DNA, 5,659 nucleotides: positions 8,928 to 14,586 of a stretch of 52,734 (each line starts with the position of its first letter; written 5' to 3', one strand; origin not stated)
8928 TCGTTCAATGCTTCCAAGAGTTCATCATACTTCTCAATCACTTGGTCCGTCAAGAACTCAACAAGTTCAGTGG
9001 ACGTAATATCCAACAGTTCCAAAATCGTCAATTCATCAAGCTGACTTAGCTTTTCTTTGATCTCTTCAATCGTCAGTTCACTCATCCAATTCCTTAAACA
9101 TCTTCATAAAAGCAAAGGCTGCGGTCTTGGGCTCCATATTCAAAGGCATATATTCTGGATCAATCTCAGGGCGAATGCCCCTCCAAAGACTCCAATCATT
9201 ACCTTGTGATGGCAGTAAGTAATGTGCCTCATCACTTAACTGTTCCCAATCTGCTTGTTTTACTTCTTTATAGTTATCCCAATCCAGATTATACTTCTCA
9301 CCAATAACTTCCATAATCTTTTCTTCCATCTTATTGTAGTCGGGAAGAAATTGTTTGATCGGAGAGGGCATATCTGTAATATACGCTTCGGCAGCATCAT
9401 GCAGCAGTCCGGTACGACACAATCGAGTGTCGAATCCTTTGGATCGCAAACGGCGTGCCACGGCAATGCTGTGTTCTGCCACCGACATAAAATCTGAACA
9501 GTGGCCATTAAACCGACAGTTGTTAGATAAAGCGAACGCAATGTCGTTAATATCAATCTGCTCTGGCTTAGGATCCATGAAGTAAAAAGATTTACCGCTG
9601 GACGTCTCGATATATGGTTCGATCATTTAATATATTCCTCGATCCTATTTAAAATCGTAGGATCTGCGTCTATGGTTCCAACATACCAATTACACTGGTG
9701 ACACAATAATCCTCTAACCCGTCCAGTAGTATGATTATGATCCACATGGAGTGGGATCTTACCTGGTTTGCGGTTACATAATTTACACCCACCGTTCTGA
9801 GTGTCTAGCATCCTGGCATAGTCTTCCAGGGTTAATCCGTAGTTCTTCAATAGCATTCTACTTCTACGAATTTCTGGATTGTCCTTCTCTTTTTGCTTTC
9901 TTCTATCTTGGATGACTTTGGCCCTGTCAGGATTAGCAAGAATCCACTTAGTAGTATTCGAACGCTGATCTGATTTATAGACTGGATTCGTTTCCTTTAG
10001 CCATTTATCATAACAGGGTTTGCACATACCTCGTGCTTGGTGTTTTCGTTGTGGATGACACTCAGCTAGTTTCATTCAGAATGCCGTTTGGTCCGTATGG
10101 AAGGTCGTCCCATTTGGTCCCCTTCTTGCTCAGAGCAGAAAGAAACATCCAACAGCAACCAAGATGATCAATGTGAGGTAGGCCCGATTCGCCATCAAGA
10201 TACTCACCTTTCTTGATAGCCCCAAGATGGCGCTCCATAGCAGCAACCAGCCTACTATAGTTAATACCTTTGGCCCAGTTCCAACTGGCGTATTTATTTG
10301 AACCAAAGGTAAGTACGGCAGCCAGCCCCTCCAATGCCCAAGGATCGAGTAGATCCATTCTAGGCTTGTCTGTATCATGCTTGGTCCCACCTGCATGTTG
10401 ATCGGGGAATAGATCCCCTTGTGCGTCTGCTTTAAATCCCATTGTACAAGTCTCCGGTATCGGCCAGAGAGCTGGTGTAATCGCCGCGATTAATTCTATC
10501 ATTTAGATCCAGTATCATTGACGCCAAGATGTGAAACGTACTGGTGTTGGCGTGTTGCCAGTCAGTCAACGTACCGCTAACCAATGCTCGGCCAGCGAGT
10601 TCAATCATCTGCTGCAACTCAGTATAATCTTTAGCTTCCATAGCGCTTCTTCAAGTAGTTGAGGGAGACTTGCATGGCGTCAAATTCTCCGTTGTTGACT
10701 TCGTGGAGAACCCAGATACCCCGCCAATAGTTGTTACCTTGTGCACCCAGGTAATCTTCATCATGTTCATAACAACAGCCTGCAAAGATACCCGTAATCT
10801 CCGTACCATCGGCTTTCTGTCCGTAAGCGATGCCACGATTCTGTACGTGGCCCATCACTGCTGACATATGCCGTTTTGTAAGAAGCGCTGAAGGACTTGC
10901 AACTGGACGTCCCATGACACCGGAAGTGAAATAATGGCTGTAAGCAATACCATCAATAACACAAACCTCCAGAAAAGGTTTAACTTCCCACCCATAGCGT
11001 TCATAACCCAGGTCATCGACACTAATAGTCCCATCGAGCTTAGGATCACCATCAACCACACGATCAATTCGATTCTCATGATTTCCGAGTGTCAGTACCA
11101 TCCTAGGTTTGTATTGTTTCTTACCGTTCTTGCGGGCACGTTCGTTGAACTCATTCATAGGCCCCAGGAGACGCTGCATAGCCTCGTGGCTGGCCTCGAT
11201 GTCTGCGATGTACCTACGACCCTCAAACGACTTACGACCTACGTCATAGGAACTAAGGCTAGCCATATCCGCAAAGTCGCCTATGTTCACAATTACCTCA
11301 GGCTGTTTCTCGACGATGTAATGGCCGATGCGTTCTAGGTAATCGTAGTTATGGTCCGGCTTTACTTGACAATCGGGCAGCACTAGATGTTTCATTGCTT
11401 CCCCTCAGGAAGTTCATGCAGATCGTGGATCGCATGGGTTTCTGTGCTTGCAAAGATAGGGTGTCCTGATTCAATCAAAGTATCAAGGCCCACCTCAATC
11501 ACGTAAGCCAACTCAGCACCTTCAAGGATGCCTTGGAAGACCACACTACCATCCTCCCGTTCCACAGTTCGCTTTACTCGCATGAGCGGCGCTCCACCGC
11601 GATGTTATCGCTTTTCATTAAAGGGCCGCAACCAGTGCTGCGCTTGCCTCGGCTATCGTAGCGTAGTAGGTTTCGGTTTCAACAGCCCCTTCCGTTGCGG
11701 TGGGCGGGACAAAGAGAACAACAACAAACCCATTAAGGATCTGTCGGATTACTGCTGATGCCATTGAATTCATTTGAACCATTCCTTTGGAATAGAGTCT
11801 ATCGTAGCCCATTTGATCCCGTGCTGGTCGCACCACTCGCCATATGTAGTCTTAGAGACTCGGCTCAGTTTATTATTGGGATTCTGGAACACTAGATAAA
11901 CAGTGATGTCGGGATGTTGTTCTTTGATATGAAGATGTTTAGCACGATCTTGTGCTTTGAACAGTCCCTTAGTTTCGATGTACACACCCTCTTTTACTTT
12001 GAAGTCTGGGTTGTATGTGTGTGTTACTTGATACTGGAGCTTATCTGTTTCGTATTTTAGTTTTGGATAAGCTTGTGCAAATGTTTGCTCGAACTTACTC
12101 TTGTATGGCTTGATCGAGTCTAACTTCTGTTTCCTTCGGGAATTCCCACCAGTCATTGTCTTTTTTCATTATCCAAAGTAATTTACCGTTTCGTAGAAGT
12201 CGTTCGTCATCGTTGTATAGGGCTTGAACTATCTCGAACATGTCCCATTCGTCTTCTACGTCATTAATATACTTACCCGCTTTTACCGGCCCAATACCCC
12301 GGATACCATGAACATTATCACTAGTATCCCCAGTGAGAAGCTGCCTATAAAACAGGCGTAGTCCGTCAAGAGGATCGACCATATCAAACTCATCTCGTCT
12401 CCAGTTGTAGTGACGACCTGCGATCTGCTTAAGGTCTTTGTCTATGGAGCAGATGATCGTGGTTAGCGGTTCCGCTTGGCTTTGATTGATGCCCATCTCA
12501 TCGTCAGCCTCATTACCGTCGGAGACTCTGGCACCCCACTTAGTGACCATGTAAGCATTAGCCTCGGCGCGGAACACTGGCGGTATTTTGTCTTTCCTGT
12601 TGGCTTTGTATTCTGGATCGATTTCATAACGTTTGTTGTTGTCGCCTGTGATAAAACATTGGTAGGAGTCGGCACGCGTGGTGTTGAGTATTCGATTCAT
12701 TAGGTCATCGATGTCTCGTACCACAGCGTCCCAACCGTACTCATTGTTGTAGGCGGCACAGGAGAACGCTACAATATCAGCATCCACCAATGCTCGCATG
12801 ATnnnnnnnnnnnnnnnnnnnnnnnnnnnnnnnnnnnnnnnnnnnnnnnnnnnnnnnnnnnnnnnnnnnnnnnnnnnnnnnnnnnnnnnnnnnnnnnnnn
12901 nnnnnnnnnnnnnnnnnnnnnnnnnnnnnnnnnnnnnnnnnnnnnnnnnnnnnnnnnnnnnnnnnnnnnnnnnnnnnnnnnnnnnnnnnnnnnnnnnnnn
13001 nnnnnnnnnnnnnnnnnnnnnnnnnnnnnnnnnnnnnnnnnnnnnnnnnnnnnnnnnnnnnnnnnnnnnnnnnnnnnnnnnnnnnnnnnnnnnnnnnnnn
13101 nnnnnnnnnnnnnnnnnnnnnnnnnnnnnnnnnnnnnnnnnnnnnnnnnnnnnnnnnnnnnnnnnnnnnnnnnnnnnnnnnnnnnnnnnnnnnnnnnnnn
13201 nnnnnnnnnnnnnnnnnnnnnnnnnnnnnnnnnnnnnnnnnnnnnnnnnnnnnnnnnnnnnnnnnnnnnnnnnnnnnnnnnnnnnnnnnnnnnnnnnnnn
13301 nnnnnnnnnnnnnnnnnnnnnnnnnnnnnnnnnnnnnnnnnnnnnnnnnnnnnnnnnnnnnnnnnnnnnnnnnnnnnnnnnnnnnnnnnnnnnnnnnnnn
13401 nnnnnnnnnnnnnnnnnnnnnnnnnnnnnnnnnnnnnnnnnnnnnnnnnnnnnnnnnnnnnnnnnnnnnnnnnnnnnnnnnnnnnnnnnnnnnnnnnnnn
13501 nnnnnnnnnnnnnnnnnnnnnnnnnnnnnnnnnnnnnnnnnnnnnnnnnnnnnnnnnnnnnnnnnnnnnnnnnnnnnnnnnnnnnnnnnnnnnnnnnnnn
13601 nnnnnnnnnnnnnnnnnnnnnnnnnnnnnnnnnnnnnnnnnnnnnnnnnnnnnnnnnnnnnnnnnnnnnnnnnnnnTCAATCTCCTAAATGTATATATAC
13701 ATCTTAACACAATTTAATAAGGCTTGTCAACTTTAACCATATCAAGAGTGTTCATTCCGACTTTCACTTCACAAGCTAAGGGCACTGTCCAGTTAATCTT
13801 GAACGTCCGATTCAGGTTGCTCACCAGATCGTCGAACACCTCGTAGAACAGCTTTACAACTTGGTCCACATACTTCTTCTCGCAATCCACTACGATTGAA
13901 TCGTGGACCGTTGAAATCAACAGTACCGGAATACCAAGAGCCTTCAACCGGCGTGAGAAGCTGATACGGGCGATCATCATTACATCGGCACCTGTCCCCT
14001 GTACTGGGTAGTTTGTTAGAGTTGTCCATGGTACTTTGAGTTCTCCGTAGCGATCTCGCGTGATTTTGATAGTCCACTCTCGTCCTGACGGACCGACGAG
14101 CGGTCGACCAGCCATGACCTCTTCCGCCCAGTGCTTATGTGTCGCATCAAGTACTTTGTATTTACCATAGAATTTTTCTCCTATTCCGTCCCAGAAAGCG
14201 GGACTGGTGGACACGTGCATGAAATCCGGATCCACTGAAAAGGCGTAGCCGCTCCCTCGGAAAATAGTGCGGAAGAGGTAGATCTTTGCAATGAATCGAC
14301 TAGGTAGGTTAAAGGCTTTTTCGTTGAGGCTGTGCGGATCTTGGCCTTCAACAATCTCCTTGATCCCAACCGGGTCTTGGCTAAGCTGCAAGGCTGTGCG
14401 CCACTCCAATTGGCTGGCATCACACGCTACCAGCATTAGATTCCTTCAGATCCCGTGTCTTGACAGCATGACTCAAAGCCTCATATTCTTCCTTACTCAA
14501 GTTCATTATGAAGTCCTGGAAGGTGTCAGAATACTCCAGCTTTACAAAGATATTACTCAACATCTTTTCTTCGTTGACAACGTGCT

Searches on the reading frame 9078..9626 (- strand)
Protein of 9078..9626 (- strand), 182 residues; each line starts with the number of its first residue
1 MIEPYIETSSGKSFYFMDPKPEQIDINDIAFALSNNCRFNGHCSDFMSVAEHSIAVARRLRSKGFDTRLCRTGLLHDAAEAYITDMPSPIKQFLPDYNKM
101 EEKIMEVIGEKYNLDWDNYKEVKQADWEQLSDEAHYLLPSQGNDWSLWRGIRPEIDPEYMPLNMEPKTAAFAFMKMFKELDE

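Call 55: search_protein_families(library=pfam, max_evalue=0.001, proteins=[window:9078-9626:-])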
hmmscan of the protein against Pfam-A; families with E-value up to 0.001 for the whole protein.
window:9078-9626:- (182 aa): 1 family
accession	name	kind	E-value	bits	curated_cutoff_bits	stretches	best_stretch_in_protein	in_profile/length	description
PF12917.13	YfbR-like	-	1.8e-05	25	25.9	1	55-105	41-93/182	5'-deoxynucleotidase YfbR-like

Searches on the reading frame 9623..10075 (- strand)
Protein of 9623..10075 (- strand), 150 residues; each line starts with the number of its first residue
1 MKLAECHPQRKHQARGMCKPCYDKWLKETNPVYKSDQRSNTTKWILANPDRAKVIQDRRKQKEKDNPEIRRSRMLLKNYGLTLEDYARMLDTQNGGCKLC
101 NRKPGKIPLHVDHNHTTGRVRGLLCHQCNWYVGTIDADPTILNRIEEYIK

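Call 56: search_protein_families(library=pfam, max_evalue=0.001, proteins=[window:9623-10075:-])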
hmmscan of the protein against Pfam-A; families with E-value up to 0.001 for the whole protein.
window:9623-10075:- (150 aa): 1 family
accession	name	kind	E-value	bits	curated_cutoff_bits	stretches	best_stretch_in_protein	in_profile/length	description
PF02945.21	Endonuclease_7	-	2.4e-20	72.6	23.6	1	75-149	4-80/82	Recombination endonuclease VII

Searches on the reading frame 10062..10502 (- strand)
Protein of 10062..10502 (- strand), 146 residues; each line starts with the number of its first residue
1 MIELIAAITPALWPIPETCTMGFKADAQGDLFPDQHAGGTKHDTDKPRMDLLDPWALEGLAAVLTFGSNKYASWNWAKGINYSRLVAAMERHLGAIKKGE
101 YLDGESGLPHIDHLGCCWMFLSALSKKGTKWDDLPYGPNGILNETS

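Call 55: search_protein_families(library=pfam, max_evalue=0.001, proteins=[window:10062-10502:-])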
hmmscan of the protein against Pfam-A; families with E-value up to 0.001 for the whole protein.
window:10062-10502:- (146 aa): 1 family
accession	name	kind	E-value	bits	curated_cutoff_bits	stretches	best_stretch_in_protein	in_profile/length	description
PF18909.5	dGTP_diPhyd_N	-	1.5e-27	95.9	27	1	38-133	3-98/99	dATP/dGTP diphosphohydrolase, N-terminal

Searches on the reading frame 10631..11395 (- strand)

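Call 55: search_protein_families(library=pfam, max_evalue=0.001, proteins=[window:10631-11395:-])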
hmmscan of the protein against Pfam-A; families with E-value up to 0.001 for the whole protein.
window:10631-11395:- (254 aa): 1 family
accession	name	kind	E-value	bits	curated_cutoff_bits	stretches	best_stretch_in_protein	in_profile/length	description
PF00149.33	Metallophos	-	0.00072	20.5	21.5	0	3-120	3-72/191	Calcineurin-like phosphoesterase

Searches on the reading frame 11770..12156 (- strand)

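Call 56: search_protein_families(library=pfam, max_evalue=0.001, proteins=[window:11770-12156:-])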
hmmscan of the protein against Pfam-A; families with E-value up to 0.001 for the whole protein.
window:11770-12156:- (128 aa): 1 family
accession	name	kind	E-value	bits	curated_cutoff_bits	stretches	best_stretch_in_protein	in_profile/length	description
PF05367.17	Phage_endo_I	-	1.2e-30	106.6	29.1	1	19-128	16-131/149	Phage endonuclease I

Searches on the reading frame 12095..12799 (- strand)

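Call 55: search_protein_families(library=pfam, max_evalue=0.001, proteins=[window:12095-12799:-])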
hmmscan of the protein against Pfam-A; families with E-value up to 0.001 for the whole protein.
window:12095-12799:- (234 aa): 2 families
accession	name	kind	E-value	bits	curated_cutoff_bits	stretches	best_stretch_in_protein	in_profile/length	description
PF02739.22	5_3_exonuc_N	-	7.3e-09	36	34.3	1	32-134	38-145/164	5'-3' exonuclease, N-terminal resolvase-like domain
PF01367.25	5_3_exonuc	-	6.8e-06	26.9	40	1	154-183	11-40/97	5'-3' exonuclease, C-terminal SAM fold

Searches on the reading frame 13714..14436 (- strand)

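Call 55: search_protein_families(library=pfam, max_evalue=0.001, proteins=[window:13714-14436:-])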
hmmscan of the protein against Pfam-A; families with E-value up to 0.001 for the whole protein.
window:13714-14436:- (240 aa): 1 family
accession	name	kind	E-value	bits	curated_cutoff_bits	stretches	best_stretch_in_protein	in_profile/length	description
PF00476.26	DNA_pol_A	-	7.1e-19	68.4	34.3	1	2-229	154-378/381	DNA polymerase family A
